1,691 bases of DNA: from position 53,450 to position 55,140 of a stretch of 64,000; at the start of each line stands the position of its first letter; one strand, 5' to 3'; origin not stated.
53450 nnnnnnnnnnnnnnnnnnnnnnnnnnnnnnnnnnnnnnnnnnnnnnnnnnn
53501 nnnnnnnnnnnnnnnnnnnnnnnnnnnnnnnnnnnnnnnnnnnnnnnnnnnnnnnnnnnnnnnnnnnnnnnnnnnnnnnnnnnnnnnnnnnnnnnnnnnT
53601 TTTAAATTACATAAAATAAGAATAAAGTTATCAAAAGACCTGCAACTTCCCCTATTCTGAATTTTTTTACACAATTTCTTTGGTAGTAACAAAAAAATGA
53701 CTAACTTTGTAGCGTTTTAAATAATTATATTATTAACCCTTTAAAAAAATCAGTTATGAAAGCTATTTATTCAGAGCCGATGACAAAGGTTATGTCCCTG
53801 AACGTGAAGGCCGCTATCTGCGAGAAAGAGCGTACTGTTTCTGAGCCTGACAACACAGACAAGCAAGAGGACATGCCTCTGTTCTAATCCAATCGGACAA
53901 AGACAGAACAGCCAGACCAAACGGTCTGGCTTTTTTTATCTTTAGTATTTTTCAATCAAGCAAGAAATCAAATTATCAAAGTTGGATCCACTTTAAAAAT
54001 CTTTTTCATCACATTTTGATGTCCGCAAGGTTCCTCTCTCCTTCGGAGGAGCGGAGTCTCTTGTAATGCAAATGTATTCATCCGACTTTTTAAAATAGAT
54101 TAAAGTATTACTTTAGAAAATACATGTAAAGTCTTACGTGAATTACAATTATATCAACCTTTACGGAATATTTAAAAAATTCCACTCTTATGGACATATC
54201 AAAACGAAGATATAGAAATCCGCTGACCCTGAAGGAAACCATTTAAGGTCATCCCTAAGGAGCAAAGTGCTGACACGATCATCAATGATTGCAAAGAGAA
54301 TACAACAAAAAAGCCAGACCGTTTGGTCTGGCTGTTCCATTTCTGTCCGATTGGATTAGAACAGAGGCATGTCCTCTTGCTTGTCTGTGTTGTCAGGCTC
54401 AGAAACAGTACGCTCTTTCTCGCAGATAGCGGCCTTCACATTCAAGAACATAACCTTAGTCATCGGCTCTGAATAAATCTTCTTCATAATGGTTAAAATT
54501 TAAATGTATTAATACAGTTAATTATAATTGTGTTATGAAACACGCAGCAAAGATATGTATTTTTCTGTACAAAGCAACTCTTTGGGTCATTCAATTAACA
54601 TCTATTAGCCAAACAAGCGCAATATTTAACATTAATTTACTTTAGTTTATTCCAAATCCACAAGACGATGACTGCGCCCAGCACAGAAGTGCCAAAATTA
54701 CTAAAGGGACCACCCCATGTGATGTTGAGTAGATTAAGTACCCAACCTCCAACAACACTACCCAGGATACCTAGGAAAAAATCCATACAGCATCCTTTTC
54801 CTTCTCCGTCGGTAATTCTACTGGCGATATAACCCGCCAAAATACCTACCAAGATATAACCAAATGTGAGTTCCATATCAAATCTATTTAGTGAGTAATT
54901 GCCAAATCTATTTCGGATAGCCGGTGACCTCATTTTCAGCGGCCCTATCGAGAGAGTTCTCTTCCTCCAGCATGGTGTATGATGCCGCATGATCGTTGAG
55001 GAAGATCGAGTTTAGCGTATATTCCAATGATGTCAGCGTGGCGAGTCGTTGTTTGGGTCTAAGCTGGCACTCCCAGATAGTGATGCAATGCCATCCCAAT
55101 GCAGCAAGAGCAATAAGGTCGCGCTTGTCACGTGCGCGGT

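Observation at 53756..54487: Inverted twin peptide genes with a 96-nt perfectly identical core and 3' UTR but diverged leaders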

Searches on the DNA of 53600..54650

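Call 95: search_rna_families(source=window, start=53600, end=54650, threshold=evalue, max_evalue=1)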
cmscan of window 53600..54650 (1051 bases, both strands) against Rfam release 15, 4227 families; matches with E-value up to 1: 2.
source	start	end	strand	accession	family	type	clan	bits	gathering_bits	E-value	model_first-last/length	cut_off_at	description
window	53905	54017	-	RF04180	BTnc231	Gene; sRNA;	-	18.3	80.4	0.51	1-154/154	no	Bacteroides sRNA BTnc231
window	53890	53951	-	RF00832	mir-71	Gene; miRNA;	-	18.2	50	0.94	1-73/73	no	mir-71 microRNA precursor family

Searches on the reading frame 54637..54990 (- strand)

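Call 7: search_protein_families(library=ncbifam, proteins=[window:54637-54990:-], max_evalue=1)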
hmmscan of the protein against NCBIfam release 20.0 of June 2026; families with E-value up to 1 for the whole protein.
window:54637-54990:- (117 aa): 2 families
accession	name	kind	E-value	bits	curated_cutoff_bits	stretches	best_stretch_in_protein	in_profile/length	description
NF007771.0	PRK10457.1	equivalog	2e-09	37.8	129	1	44-117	5-81/82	hypothetical protein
NF047374.1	CD_typeI_toxin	equivalog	0.99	9.9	60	0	47-59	5-17/51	type I toxin-antitoxin system toxin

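Call 8: search_protein_families(library=pfam, proteins=[window:54637-54990:-], max_evalue=0.01)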
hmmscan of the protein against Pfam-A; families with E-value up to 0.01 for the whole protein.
window:54637-54990:- (117 aa): 2 families
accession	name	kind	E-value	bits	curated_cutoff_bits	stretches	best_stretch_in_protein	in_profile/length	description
PF04226.18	Transgly_assoc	-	9.7e-11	42.2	25.3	1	73-116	3-47/49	Transglycosylase associated protein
PF17647.6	DUF5518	-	0.0023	18.5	27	1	43-110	28-91/116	Family of unknown function (DUF5518)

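Call 56: search_protein_families(library=padloc, proteins=[window:54637-54990:-], max_evalue=0.01)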
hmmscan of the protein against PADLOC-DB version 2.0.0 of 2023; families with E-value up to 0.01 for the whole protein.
window:54637-54990:- (117 aa): 0 families
